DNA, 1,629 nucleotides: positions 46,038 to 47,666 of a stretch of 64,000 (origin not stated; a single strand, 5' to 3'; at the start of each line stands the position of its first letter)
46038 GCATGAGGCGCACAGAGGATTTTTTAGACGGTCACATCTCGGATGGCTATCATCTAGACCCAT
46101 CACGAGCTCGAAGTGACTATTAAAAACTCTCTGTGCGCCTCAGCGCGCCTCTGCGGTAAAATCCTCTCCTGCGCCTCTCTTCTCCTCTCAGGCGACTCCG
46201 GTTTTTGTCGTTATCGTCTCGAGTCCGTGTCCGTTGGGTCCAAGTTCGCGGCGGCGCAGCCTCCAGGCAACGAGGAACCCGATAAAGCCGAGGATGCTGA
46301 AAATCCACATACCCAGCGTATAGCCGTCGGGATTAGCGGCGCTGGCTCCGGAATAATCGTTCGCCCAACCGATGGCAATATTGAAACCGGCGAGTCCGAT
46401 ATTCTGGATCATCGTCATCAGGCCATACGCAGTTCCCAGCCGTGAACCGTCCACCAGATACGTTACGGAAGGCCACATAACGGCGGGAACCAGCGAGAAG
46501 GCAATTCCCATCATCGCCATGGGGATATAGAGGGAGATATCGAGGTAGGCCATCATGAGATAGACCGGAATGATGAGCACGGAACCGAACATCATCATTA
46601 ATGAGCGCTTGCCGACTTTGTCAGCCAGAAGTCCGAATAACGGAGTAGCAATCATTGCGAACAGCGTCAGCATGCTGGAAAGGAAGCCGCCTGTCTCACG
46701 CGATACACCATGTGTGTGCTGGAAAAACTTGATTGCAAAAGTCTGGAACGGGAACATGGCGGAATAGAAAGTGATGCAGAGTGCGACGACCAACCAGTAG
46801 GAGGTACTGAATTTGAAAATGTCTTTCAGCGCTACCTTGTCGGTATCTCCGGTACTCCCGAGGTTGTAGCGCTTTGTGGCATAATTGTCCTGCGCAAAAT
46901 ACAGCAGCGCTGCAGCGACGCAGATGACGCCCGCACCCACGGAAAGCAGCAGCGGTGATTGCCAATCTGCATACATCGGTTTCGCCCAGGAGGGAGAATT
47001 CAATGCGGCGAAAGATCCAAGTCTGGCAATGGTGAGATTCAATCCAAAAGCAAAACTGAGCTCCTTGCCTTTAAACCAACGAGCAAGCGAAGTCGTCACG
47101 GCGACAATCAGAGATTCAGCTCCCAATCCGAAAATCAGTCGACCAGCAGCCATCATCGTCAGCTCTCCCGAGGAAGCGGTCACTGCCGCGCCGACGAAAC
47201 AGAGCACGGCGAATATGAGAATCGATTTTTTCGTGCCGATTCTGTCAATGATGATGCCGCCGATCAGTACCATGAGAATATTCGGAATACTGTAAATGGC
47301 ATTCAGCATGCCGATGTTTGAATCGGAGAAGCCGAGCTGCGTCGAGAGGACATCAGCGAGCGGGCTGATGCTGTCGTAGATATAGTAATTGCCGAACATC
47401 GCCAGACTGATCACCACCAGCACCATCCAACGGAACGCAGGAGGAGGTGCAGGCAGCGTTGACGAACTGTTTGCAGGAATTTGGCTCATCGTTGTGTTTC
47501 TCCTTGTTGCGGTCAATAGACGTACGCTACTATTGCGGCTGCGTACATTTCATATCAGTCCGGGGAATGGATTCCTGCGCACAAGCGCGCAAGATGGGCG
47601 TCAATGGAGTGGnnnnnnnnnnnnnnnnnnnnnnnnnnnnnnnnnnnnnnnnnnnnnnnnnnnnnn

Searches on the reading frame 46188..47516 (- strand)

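Call 46: search_protein_families(library=pfam, proteins=[window:46188-47516:-], max_evalue=0.00001)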
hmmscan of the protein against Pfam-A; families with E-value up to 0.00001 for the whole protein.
window:46188-47516:- (442 aa): 5 families
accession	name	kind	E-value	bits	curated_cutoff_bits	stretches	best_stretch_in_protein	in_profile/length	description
PF07690.21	MFS_1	-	4.4e-40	138.1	33.4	2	37-255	2-222/347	Major Facilitator Superfamily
PF00083.30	Sugar_tr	-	3.2e-09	36.6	22.3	1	47-141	35-124/452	Sugar (and other) transporter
PF12832.13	MFS_1_like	-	1.7e-08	34.4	25.2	0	250-391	11-154/373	MFS_1 like family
PF01306.25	LacY_symp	-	1.1e-06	28.1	24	0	234-353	10-118/413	LacY proton/sugar symporter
PF13347.12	MFS_2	-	3.4e-06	26.3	27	0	195-375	179-370/427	MFS/sugar transport protein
